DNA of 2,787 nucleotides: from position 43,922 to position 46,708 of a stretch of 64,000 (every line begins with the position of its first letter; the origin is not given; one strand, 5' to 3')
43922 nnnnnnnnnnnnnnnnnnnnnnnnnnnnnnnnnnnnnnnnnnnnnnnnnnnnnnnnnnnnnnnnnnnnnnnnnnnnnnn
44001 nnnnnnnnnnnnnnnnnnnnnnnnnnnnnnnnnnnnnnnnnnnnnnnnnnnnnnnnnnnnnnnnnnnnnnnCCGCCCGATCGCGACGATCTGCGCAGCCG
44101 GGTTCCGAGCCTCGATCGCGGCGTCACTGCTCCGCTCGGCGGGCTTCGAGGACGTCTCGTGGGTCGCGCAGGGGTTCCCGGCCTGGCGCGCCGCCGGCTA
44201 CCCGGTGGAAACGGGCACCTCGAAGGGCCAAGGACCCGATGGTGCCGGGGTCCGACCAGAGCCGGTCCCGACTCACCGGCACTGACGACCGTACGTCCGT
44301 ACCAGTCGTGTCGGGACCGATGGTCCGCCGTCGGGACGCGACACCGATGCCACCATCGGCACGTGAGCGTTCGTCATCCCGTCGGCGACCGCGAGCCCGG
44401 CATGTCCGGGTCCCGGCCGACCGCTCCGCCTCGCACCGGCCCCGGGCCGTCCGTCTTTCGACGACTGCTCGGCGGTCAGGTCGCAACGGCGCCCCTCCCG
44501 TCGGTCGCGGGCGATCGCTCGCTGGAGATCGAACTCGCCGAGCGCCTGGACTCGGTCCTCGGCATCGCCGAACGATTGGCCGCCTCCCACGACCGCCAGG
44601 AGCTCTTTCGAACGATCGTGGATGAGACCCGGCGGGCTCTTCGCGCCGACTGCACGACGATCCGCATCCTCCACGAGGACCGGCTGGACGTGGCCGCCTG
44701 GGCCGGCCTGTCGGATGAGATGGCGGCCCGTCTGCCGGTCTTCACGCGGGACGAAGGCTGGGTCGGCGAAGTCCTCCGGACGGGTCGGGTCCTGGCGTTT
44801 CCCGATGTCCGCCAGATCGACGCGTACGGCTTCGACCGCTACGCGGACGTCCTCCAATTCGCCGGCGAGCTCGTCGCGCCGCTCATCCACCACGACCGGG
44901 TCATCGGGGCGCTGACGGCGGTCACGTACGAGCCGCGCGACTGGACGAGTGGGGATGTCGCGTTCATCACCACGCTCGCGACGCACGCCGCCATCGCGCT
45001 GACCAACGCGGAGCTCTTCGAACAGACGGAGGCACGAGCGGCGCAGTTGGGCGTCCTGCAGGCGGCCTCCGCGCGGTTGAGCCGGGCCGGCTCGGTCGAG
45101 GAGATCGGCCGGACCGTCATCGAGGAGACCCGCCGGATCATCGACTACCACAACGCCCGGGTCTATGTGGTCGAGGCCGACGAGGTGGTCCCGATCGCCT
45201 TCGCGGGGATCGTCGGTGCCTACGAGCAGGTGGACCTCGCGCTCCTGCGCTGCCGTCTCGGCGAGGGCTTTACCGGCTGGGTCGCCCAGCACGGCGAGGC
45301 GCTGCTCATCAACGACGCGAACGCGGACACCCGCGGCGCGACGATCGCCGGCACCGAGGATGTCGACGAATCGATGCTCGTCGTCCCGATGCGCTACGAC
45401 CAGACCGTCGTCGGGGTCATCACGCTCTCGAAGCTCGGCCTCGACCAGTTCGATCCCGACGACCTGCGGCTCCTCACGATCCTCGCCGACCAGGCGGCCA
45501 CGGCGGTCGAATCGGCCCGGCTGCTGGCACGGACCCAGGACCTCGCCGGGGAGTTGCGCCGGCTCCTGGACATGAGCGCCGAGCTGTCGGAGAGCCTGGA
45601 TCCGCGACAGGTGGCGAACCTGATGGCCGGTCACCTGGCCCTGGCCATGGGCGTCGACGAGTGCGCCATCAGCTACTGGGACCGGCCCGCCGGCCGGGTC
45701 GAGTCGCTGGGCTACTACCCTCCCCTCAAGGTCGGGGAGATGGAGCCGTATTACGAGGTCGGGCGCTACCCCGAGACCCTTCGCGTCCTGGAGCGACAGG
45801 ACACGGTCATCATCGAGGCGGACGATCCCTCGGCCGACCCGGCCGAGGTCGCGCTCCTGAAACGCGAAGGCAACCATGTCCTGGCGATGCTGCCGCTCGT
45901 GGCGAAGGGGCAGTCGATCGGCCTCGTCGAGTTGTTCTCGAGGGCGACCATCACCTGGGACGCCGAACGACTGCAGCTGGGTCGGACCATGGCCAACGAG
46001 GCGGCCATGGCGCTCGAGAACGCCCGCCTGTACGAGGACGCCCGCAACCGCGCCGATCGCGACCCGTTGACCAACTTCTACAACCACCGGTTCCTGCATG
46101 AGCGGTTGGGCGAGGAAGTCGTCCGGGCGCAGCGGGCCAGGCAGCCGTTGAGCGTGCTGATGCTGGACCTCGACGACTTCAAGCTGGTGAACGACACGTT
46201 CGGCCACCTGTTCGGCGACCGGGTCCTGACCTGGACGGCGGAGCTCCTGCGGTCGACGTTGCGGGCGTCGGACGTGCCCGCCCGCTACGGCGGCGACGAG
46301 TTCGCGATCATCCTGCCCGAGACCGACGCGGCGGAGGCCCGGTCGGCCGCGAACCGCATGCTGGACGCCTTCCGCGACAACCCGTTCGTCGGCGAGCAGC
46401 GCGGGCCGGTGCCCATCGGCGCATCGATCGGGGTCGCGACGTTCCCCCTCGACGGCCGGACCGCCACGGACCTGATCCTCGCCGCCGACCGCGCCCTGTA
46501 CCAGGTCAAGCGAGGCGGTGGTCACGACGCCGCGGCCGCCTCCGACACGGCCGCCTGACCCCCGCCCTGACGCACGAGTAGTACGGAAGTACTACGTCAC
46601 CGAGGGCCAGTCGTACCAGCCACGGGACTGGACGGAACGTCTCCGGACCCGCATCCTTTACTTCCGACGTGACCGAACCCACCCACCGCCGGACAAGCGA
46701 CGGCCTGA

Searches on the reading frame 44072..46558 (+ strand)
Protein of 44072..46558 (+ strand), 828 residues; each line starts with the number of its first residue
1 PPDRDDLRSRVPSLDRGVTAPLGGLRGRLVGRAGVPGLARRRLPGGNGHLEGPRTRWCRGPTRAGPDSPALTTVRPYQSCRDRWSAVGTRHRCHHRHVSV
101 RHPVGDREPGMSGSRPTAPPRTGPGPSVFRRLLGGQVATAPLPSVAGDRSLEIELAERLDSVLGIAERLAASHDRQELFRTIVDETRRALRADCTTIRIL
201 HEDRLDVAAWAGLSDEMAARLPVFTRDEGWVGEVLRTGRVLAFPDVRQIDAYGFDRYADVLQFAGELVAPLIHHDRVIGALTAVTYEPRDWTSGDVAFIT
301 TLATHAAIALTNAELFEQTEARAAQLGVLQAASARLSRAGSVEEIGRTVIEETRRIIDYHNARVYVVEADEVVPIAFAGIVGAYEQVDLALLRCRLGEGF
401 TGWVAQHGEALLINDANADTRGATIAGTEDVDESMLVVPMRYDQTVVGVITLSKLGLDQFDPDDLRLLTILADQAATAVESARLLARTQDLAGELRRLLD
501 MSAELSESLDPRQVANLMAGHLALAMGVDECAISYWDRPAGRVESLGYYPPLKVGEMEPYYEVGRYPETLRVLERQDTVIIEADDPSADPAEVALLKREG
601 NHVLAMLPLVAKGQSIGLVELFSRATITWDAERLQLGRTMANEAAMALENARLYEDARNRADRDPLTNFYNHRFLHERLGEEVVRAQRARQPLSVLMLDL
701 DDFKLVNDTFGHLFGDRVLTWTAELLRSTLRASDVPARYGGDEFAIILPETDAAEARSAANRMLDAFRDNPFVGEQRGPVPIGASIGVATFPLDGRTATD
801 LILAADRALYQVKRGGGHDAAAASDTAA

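Call 25: search_protein_families(library=pfam, proteins=[window:44072-46558:+], max_evalue=0.001)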
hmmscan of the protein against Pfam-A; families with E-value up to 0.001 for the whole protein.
window:44072-46558:+ (828 aa): 4 families
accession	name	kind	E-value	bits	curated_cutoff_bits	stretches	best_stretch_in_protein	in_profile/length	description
PF13185.12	GAF_2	-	4.1e-47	160.2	28.6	3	173-310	2-135/136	GAF domain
PF00990.26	GGDEF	-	6.1e-44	150.1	23.8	1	661-817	1-159/161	Diguanylate cyclase, GGDEF domain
PF01590.32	GAF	-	3.4e-42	144.5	22.4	3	174-310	1-133/133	GAF domain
PF13492.12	GAF_3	-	2e-29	103.1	27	2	176-312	3-129/129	GAF domain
